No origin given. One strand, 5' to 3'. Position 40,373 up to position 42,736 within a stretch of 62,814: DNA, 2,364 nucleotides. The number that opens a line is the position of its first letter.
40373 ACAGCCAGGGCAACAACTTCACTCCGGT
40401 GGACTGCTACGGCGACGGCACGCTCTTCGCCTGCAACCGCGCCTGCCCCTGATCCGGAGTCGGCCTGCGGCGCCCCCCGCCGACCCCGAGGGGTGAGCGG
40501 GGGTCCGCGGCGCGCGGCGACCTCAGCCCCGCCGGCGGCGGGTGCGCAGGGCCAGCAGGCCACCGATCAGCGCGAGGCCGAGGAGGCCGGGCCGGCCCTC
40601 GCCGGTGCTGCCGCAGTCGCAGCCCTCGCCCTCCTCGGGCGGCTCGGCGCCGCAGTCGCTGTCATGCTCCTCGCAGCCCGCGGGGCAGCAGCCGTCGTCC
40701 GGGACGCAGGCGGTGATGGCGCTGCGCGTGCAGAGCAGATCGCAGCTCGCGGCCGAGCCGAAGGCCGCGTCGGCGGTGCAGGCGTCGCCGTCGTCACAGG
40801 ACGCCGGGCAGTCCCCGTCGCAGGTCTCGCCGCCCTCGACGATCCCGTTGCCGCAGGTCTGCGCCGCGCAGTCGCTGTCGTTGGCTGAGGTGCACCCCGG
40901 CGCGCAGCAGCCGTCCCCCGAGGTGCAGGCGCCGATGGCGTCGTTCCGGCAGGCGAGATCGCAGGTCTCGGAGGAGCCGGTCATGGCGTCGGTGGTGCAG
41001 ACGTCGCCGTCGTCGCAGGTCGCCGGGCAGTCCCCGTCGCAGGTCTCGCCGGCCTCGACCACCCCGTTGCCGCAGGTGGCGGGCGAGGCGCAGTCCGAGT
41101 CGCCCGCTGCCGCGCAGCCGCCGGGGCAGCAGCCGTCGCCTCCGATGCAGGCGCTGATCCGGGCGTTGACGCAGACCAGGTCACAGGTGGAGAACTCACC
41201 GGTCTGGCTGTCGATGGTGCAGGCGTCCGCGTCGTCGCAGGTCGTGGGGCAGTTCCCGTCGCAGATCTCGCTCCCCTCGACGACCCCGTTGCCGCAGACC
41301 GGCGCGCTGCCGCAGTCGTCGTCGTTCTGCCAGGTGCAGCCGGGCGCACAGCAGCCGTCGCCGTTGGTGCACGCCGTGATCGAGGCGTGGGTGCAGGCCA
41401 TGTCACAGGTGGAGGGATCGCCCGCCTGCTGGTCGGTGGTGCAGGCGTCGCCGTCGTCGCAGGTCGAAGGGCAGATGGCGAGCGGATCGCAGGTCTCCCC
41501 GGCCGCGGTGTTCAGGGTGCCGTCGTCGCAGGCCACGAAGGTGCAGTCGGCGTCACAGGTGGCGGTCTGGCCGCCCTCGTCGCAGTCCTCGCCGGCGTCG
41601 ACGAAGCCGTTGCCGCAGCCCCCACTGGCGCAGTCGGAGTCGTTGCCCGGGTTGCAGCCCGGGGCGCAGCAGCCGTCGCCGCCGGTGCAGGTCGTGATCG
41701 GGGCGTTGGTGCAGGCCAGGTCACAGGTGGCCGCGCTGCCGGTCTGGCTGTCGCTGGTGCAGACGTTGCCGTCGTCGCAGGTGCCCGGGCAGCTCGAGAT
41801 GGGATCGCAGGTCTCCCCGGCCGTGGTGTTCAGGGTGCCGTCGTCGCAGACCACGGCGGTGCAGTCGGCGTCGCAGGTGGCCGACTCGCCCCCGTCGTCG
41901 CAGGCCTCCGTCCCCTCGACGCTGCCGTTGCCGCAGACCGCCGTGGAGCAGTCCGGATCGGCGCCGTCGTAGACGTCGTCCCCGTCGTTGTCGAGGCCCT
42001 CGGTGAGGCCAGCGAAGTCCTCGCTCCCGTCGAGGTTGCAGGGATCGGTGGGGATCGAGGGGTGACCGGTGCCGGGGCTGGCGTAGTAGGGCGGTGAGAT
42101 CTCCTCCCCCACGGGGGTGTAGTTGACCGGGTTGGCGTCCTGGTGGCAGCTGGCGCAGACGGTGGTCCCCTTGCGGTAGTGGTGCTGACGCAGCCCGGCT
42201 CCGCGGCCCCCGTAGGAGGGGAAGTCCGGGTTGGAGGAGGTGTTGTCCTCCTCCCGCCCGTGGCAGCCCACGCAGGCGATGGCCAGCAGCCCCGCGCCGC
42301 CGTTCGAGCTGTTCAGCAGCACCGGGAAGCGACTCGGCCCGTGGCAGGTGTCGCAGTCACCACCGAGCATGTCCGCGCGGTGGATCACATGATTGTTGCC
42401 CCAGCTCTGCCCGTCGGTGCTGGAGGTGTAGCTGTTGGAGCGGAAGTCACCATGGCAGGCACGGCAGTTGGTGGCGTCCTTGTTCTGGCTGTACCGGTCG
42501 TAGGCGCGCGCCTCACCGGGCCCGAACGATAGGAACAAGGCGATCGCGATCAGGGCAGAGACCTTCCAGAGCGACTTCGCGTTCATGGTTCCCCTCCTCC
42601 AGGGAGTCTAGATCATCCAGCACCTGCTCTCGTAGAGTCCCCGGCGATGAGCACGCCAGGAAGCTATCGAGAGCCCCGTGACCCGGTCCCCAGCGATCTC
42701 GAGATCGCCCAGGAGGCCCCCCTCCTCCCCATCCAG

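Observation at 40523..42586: Tetra-heme cytochrome c fused to Myxococcus cysteine-rich repeats and a MYXO-CTERM sorting signal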

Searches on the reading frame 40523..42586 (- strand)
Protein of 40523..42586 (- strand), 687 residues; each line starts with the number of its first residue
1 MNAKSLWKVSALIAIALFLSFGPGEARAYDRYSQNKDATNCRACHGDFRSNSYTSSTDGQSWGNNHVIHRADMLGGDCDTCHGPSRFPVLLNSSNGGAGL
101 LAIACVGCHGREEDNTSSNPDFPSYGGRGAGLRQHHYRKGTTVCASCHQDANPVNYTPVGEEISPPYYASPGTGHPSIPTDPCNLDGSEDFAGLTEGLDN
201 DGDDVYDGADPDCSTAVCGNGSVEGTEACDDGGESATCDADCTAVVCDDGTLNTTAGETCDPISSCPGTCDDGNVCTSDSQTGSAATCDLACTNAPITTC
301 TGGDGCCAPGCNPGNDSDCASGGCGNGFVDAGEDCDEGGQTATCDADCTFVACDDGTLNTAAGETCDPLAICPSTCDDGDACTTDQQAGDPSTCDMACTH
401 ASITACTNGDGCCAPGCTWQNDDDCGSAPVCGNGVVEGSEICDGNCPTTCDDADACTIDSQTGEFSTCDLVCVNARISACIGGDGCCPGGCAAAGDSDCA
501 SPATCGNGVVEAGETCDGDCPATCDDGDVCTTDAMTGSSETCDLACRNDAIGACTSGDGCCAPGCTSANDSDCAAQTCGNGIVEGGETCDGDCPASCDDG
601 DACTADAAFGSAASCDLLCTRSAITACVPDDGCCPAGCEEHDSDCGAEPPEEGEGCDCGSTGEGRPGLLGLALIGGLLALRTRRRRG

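Call 3: search_protein_families(library=pfam, proteins=[window:40523-42586:-], max_evalue=1)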
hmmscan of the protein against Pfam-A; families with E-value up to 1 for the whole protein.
window:40523-42586:- (687 aa): 0 families

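Call 4: search_protein_families(library=ncbifam, proteins=[window:40523-42586:-], max_evalue=1)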
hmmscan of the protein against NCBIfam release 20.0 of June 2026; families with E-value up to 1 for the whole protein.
window:40523-42586:- (687 aa): 1 family
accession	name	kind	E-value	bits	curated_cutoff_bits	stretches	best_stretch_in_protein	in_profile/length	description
TIGR03901.2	MYXO-CTERM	domain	0.00012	22.4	20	1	654-685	2-34/34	MYXO-CTERM sorting domain-containing protein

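Call 29: find_encoding_contigs(protein=window:40523-42586:-, flank=3000, max_places=4)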
Protein window:40523-42586:- (687 aa): no gene with exactly this product is on record in the collection.

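Call 49: search_protein_representatives(protein=window:40523-42586:-)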
Query: 687 residues. Proteins with E-value up to 0.001 (for the whole library): 3311; up to 1e-10: 1812; up to 1e-30: 617. The best 150 are listed.
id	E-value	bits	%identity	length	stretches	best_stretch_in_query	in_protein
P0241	4.7e-205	699.7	54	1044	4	212-597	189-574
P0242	4.6e-180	617.0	47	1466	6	344-645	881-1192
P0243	8.6e-175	599.6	54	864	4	376-646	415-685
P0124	3.0e-171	587.9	54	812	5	363-647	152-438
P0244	2.4e-152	525.4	56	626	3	15-224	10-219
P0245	1.3e-149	516.3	55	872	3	398-627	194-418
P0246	2.7e-147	508.7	58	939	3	381-638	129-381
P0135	5.3e-144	497.8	47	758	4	402-624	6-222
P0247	6.1e-144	497.6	51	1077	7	370-576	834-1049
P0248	9.3e-140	483.7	49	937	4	405-638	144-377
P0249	3.4e-138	478.6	53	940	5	444-645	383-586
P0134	7.2e-138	477.5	54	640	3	372-628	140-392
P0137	5.5e-132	458.0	54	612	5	352-628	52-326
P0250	1.8e-123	429.9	53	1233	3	370-628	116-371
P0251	4.0e-123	428.7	52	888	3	331-645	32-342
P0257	2.0e-114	399.9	61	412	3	10-222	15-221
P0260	4.4e-110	385.6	55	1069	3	422-684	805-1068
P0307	1.6e-72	261.4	53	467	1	14-303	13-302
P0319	3.2e-70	253.8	54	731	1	12-320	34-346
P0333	9.7e-68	245.6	54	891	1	8-290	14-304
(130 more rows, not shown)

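Call 51: find_encoding_contigs(protein=P0244, flank=6000, max_places=3)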
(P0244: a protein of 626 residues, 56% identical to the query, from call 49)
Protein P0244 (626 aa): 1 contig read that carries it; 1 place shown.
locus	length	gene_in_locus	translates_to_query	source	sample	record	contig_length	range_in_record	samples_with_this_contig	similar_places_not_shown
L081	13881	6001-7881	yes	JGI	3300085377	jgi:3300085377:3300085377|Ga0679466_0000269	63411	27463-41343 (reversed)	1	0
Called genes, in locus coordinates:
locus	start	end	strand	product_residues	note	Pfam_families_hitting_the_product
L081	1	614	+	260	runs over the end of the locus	PF00378:ECH_1, PF16113:ECH_2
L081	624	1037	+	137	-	-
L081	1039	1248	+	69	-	-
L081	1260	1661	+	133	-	PF13279:4HBT_2, PF03061:4HBT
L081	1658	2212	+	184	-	PF00293:NUDIX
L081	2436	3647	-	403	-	-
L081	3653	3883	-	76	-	-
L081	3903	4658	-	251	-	-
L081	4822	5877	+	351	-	PF07366:SnoaL, PF12680:SnoaL_2, PF13474:SnoaL_3 (faint), PF13577:SnoaL_4 (faint), PF14534:DUF4440 (weak), PF07366:SnoaL, PF12680:SnoaL_2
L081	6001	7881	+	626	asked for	-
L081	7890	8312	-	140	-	PF01850:PIN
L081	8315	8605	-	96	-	PF02604:PhdYeFM_antitox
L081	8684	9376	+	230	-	PF00730:HhH-GPD, PF00633:HHH (weak)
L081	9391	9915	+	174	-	PF01909:NTP_transf_2, PF18765:Polbeta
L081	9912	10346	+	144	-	-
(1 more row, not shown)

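Call 52: find_encoding_contigs(protein=P0257, flank=6000, max_places=3)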
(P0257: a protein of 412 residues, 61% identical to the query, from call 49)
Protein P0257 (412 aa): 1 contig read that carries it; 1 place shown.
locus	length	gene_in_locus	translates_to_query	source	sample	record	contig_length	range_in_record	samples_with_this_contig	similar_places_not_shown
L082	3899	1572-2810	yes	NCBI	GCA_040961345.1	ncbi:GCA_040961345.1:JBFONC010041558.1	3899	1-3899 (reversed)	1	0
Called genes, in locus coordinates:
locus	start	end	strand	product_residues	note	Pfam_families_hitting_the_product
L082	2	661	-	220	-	?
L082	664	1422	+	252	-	PF13489:Methyltransf_23, PF01209:Ubie_methyltran (weak), PF13847:Methyltransf_31, PF08241:Methyltransf_11, PF08242:Methyltransf_12, PF13649:Methyltransf_25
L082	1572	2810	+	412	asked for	-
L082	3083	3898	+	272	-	?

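Call 53: find_encoding_contigs(protein=P0241, flank=6000, max_places=3)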
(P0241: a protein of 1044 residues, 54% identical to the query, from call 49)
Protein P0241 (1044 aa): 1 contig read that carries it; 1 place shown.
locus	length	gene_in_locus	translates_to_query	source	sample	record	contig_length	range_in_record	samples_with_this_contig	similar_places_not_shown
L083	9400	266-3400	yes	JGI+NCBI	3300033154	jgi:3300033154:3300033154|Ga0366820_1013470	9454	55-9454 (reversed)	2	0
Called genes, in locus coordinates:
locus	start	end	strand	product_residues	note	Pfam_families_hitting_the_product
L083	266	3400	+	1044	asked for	PF13948:DUF4215 (faint)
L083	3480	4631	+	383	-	-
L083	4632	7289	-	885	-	PF25275:Golvesin_C, PF01520:Amidase_3, PF00041:fn3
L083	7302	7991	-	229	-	-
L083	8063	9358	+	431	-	PF12837:Fer4_6 (weak), PF00037:Fer4 (weak), PF12838:Fer4_7, PF13187:Fer4_9 (weak)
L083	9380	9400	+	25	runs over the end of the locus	?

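Call 69: find_related_loci(query=window:40523-42586:-, collection=metagenome_contigs, flank=8000)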
Query window:40523-42586:- (687 aa) in metagenome_contigs; peptide patterns used: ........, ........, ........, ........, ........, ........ (x = any residue, [..] = any of these).
170 stretches matched a pattern; 59 encode a relative of the query (tblastn E <= 1e-3); 59 distinct loci.
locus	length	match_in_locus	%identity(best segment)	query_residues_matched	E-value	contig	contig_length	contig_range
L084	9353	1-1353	49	223-683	6e-99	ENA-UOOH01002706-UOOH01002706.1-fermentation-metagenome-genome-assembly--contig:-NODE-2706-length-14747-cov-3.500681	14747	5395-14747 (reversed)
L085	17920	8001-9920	49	214-683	1e-98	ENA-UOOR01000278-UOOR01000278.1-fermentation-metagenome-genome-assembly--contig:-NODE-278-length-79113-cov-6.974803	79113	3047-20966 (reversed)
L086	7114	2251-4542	47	204-673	4e-93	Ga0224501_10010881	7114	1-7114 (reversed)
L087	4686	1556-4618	47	191-665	1e-92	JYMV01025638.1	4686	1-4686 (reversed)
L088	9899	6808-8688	43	217-657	3e-89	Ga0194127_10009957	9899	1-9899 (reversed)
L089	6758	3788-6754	45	191-661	4e-89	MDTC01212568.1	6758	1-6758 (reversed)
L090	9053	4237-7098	48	204-657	3e-84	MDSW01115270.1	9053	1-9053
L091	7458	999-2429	46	215-657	1e-83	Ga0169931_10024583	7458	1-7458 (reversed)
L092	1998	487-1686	45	191-657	7e-79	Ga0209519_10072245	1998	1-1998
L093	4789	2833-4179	44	209-657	3e-72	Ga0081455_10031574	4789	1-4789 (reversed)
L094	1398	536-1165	57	9-217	4e-74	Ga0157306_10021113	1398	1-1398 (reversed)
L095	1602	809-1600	52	210-657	2e-69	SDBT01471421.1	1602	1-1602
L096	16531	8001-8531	60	28-202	1e-59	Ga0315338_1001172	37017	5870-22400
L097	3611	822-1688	45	213-650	1e-53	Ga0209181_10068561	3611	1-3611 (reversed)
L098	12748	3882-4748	45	204-650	2e-53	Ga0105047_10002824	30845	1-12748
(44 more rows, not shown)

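Call 79: search_protein_families(library=ncbifam, proteins=[P0244, P0257, P0241, P0260, P0307], max_evalue=0.001)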
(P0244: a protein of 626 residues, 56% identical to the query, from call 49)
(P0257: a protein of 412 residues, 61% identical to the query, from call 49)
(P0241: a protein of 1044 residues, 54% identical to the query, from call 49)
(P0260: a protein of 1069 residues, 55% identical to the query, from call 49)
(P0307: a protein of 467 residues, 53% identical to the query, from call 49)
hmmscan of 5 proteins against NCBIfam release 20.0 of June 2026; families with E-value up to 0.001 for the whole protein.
P0244 (626 aa): 0 families

P0257 (412 aa): 1 family
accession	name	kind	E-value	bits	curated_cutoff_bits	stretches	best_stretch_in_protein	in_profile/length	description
TIGR03382.1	GC_trans_RRR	domain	0.00074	20.1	15.85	1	376-402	1-26/27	MYXO-CTERM sorting domain-containing protein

P0241 (1044 aa): 2 families
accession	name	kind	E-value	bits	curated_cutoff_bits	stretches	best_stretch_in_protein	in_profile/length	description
TIGR02232.1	myxo_disulf_rpt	repeat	1.6e-08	34.2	20.8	1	194-222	3-30/38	cysteine-rich acidic repeat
TIGR03901.2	MYXO-CTERM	domain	1.8e-05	25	20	1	1008-1041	3-33/34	MYXO-CTERM sorting domain-containing protein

P0260 (1069 aa): 2 families
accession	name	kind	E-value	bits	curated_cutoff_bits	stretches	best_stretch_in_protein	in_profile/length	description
TIGR03901.2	MYXO-CTERM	domain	6.4e-08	32.8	20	1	1039-1069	2-34/34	MYXO-CTERM sorting domain-containing protein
NF040886.1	cyt_C_like_Sec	equivalog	9.9e-07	27.7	250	1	211-403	194-338/423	multiheme c-type cytochrome (seleno)protein ExtKL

P0307 (467 aa): 0 families

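Call 87: search_protein_families(library=pfam, proteins=[P0333, P0260, P0244, P0319], max_evalue=0.001)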
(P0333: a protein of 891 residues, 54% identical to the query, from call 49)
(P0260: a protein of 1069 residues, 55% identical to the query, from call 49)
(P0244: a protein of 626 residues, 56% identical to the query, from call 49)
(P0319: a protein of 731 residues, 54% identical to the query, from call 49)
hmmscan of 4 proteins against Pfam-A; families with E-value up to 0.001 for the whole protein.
P0333 (891 aa): 6 families
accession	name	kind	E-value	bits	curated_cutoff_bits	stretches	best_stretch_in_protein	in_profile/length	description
PF22113.1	Mtrc-MtrF_II-IV_dom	-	1.3e-16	61.1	30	0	578-682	84-175/176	Outer membrane cytochrome MtrC/MtrF-like, domains II/IV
PF14522.11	Cytochrome_C7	-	1.1e-15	57.6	24.8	0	42-117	11-66/67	Cytochrome c7 and related cytochrome c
PF11617.13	Cu-binding_MopE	-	1.5e-10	41.6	27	1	390-419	1-29/30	Putative metal-binding motif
PF09699.15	Paired_CXXCH_1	-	6.7e-09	35.7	20.6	0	696-708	8-20/41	Doubled CXXCH motif (Paired_CXXCH_1)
PF13435.11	Cytochrome_C554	-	7e-07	30.5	20.8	0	539-583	48-84/84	Cytochrome c554 and c-prime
PF14537.11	Cytochrom_c3_2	-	5.3e-06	27.2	25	0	41-117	23-78/79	Cytochrome c3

P0260 (1069 aa): 0 families

P0244 (626 aa): 0 families

P0319 (731 aa): 1 family
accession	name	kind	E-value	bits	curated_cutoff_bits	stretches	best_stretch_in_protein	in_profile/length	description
PF13948.11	DUF4215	-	3.1e-14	53.4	27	3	352-398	4-47/47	Domain of unknown function (DUF4215)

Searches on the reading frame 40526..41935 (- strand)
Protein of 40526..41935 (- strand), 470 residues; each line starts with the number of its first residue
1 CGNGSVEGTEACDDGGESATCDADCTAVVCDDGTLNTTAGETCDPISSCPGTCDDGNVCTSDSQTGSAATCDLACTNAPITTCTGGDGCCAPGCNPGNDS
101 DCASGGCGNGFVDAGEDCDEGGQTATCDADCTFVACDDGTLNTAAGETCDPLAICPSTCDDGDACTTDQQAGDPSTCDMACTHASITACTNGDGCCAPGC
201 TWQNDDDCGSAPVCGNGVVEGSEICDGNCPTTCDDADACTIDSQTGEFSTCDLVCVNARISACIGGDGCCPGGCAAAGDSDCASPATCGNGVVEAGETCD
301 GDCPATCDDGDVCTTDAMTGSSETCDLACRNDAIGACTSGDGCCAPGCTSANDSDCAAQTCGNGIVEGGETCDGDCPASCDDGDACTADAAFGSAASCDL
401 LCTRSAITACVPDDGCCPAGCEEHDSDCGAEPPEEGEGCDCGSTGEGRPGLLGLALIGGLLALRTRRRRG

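Call 44: find_homologous_proteins(query=window:40526-41935:-, max_evalue=0.001)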
Query seq(470 aa) (470 aa): 2428 proteins with E <= 0.001 among 8000 candidates; the best 120 are listed.
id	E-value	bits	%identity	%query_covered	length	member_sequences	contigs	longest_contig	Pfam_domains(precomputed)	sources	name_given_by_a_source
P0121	1.6e-254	864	49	86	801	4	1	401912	-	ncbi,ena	-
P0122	5.5e-227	773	45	83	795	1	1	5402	-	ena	-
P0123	1.1e-189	650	46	88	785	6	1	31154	-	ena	-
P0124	6.8e-166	571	47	86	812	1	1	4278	-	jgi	jgi:hypothetical protein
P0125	7.4e-166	571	48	87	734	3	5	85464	-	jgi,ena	-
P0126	7.5e-162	558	46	85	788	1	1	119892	-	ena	-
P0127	4.6e-159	549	43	90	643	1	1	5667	PF00188.33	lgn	-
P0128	6.3e-159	548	48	86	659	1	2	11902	-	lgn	-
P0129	9.5e-155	534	45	87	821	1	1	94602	-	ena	-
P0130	9.3e-153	528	49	87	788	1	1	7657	-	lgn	-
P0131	8.1e-151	521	46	89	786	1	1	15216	PF13948.12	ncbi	-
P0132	1.0e-144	501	49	92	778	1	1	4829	-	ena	-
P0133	1.8e-141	491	45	90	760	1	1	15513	-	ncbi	ncbi:MAG: hypothetical protein RL385_118 [Pseudomonadota bacterium]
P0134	1.7e-138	481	48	88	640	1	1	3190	PF00188.33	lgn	-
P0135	2.8e-138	480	40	77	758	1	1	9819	-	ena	-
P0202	2.3e-98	348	50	73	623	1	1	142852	PF13442.12,PF00034.27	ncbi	-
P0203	6.3e-98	347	51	79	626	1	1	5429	-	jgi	-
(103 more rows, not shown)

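Call 79: search_protein_families(library=ncbifam, proteins=[P0203, P0202], max_evalue=0.001)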
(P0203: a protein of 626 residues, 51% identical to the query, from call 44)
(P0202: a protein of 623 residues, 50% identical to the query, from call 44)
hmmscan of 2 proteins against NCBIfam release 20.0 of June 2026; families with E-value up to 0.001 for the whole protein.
P0203 (626 aa): 0 families

P0202 (623 aa): 12 families
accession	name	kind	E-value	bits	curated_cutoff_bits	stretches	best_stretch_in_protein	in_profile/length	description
TIGR00782.1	ccoP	equivalog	1.7e-19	70.2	179.95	3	459-537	198-278/285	cytochrome-c oxidase, cbb3-type subunit III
NF050122.1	bc1_QcrC_actin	exception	5.8e-13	48.7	200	2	50-107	133-198/253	cytochrome bc1 complex diheme cytochrome c subunit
NF011054.0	PRK14486.1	equivalog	1.5e-10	41.1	447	0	457-539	208-289/294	putative bifunctional cbb3-type cytochrome c oxidase subunit II/cytochrome c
NF045773.1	cytochro_C550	exception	3.3e-10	39.9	125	1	49-117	45-116/118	cytochrome c550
TIGR04494.1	c550_PedF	equivalog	5.2e-07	29.6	122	0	544-577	52-85/133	cytochrome c-550 PedF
NF052248.1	SorU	equivalog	7.9e-07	29.2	100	0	63-116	12-71/72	SorU family sulfite dehydrogenase c-type cytochrome subunit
NF045774.1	cytochro_C551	exception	1.2e-06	28.5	118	1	25-117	15-106/110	cytochrome c551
NF045930.1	Cytc6PetJCyano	equivalog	6.6e-06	26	135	0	54-118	29-103/110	cytochrome c6 PetJ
TIGR03874.1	4cys_cytochr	equivalog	2.2e-05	24.3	161.75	0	467-541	36-116/143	c-type cytochrome, methanol metabolism-related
TIGR03872.1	cytochrome_MoxG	equivalog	0.0001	22.4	147.8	0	463-486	43-66/133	cytochrome c(L), periplasmic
NF040606.1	CytoC_perox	subfamily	0.00014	21.2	150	0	46-70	291-315/524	di-heme-cytochrome C peroxidase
TIGR02603.1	CxxCH_TIGR02603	domain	0.00015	21.8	68.15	0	55-80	5-30/134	putative heme-binding domain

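Call 87: search_protein_families(library=pfam, proteins=[P0203], max_evalue=0.001)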
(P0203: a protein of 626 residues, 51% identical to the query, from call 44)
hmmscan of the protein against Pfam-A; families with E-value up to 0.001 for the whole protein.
P0203 (626 aa): 0 families
